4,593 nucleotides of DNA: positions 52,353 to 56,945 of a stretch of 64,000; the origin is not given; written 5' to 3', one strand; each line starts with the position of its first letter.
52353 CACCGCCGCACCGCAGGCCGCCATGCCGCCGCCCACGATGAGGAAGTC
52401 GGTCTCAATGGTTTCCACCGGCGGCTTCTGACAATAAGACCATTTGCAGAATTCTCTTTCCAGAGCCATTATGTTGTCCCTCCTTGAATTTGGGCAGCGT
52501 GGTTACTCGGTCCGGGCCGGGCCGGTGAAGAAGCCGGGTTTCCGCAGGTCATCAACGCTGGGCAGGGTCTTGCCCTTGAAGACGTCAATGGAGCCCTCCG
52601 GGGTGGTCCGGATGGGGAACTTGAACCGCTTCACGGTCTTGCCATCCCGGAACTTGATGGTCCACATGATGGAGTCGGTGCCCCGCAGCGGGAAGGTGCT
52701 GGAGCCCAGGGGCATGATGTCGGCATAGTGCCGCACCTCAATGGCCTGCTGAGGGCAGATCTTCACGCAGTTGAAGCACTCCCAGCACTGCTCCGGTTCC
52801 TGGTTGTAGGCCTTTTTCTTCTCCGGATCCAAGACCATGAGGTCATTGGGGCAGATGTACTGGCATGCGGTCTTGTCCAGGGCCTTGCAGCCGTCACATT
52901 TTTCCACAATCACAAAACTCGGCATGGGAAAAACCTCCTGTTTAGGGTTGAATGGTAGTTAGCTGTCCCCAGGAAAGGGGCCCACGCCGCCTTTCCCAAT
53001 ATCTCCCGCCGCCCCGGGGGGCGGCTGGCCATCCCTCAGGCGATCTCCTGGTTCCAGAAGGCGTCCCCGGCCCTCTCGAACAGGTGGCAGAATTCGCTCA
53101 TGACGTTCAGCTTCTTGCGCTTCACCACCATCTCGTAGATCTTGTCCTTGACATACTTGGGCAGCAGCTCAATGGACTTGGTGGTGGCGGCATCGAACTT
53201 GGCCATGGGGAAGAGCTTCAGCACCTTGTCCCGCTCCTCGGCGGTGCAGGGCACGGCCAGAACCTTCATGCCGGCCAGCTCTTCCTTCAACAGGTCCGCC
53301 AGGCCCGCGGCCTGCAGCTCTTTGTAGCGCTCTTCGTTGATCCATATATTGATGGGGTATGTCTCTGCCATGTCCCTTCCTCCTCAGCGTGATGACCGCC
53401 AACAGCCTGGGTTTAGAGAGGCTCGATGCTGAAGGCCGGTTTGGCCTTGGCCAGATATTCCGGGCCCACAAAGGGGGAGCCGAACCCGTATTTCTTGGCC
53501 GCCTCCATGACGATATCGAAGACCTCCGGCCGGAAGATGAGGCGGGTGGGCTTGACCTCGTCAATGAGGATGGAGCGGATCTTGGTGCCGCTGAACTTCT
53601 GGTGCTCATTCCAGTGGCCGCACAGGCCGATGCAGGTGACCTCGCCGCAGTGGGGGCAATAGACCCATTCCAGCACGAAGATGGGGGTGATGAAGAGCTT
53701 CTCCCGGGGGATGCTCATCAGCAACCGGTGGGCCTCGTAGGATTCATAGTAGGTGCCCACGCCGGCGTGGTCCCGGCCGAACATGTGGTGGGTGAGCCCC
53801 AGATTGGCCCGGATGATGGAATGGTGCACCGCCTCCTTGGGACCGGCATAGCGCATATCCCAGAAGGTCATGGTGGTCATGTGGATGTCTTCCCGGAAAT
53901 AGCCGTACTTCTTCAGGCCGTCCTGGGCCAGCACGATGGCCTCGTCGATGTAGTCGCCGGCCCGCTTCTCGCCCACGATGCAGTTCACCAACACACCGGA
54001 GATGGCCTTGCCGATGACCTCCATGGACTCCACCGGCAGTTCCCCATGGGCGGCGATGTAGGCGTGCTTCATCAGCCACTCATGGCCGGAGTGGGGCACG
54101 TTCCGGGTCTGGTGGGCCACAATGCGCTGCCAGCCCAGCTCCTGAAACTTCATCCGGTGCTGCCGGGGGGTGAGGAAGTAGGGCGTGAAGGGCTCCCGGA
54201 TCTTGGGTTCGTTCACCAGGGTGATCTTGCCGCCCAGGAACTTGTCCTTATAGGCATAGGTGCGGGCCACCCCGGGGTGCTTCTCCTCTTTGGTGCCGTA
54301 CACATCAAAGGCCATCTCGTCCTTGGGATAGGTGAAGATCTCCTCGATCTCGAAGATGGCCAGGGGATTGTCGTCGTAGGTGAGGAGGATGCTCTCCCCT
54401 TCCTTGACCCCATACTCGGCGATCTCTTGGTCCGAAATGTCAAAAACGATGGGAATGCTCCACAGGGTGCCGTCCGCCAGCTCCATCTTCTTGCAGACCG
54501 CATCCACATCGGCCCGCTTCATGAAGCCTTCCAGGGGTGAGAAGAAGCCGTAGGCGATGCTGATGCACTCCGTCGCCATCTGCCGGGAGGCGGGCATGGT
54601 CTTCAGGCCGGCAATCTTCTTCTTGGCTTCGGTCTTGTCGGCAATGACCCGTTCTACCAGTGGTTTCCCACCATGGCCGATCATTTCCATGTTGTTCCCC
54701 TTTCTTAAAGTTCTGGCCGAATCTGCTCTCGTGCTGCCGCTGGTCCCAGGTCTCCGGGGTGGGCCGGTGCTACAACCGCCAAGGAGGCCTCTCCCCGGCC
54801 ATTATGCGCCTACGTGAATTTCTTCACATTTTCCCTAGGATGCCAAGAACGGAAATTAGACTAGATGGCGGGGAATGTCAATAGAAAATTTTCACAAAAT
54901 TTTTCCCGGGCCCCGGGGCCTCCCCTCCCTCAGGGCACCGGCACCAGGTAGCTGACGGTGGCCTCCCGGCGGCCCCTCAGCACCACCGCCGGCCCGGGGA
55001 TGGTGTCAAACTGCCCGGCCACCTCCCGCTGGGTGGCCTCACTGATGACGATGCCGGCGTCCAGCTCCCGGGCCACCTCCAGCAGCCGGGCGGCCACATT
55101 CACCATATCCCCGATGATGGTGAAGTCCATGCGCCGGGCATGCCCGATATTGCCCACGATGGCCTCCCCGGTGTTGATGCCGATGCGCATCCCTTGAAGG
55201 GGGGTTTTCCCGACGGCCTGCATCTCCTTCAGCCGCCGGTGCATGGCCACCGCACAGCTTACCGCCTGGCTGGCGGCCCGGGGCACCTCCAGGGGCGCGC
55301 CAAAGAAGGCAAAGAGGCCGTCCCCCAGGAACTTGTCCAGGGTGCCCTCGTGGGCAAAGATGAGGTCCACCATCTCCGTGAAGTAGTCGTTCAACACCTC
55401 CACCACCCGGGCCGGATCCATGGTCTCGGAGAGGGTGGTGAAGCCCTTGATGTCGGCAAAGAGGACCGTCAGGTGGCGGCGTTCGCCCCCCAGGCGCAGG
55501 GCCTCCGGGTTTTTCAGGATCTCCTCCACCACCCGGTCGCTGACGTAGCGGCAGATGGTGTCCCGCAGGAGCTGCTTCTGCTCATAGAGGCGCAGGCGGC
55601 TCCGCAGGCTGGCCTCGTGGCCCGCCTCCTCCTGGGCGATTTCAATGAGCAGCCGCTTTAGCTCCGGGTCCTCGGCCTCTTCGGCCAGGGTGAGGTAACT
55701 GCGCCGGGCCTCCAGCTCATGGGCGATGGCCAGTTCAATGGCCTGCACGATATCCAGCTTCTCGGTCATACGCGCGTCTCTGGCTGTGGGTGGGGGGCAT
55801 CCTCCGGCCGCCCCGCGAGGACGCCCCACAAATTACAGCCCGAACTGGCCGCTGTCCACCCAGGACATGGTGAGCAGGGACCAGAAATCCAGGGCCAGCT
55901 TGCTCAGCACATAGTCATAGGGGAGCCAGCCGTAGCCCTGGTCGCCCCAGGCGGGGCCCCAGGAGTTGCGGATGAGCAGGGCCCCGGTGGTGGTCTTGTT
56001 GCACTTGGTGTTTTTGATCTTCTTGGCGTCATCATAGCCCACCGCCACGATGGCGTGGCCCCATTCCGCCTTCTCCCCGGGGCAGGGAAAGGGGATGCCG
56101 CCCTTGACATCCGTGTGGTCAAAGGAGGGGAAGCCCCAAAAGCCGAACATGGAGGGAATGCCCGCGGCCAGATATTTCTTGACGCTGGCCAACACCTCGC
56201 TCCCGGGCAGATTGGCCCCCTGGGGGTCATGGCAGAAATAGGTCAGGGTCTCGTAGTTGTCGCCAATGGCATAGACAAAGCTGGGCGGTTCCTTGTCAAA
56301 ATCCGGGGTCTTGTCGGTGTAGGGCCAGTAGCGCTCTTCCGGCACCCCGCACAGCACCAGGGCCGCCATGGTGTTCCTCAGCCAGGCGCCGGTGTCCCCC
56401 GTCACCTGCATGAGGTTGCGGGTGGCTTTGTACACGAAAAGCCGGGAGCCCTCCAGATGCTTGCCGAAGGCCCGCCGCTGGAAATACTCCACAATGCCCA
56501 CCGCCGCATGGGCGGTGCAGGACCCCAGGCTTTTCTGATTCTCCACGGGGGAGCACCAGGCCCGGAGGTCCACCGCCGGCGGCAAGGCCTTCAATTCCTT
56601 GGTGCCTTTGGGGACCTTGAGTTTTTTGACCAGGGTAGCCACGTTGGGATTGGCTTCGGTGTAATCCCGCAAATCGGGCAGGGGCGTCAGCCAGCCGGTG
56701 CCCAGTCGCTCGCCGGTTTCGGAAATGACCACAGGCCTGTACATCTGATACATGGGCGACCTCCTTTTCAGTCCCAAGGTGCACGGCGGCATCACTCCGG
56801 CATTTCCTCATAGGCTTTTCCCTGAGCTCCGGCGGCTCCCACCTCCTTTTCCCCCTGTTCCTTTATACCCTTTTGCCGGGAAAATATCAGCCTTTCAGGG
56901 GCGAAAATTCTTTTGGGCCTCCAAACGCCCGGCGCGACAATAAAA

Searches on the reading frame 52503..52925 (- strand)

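Call 48: search_protein_families(library=pfam, max_evalue=1e-8, proteins=[window:52503-52925:-])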
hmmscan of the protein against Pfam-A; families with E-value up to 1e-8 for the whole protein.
window:52503-52925:- (140 aa): 1 family
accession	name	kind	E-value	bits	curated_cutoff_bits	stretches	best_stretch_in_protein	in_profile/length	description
PF12139.13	APS-reductase_C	-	1.9e-26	92.5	25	1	64-138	1-74/82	Adenosine-5'-phosphosulfate reductase beta subunit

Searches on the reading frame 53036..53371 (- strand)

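Call 48: search_protein_families(library=pfam, max_evalue=1e-8, proteins=[window:53036-53371:-])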
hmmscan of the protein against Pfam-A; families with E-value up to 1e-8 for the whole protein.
window:53036-53371:- (111 aa): 1 family
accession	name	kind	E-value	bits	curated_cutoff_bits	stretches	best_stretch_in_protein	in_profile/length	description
PF22271.1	DUF6955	-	1.1e-29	102.9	27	1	5-94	1-90/91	Family of unknown function (DUF6955)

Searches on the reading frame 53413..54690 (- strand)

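Call 48: search_protein_families(library=pfam, max_evalue=1e-8, proteins=[window:53413-54690:-])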
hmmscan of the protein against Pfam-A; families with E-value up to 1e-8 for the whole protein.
window:53413-54690:- (425 aa): 2 families
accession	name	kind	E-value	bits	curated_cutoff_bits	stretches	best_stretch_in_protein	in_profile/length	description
PF01747.23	ATP-sulfurylase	-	5.3e-66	222.5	24.3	1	171-396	3-211/212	ATP-sulfurylase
PF14306.12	PUA_2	-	1.1e-44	152.3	27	1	6-160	4-158/159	PUA-like domain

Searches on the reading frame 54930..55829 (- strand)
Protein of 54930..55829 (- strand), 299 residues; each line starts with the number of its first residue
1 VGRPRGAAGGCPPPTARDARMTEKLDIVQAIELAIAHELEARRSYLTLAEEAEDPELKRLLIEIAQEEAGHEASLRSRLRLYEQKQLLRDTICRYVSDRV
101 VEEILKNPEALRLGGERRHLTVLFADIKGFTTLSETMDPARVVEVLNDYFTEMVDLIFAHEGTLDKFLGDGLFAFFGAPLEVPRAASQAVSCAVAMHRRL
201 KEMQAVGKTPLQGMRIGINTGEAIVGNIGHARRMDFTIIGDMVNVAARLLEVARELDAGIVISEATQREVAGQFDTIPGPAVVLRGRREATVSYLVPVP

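Call 48: search_protein_families(library=pfam, max_evalue=1e-8, proteins=[window:54930-55829:-])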
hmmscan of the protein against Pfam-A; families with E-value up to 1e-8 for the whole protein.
window:54930-55829:- (299 aa): 1 family
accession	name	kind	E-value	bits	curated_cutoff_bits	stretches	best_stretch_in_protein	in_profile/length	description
PF00211.25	Guanylate_cyc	-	1.3e-24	87.2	21.9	1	119-291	8-177/183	Adenylate and Guanylate cyclase catalytic domain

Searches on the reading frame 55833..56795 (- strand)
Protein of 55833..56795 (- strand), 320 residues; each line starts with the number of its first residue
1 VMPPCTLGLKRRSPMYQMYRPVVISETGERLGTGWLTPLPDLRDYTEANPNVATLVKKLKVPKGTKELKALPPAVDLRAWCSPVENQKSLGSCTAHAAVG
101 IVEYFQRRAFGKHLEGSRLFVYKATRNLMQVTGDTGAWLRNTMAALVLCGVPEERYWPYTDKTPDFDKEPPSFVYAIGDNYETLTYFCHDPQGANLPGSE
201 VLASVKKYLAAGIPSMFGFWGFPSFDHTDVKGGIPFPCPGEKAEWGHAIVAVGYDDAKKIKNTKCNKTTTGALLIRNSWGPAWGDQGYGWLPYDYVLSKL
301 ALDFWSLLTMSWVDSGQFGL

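Call 48: search_protein_families(library=pfam, max_evalue=1e-8, proteins=[window:55833-56795:-])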
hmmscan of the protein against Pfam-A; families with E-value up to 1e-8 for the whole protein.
window:55833-56795:- (320 aa): 1 family
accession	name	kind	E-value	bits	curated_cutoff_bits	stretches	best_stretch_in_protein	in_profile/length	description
PF00112.29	Peptidase_C1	-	1.7e-13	51.6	20.7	1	71-290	1-201/220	Papain family cysteine protease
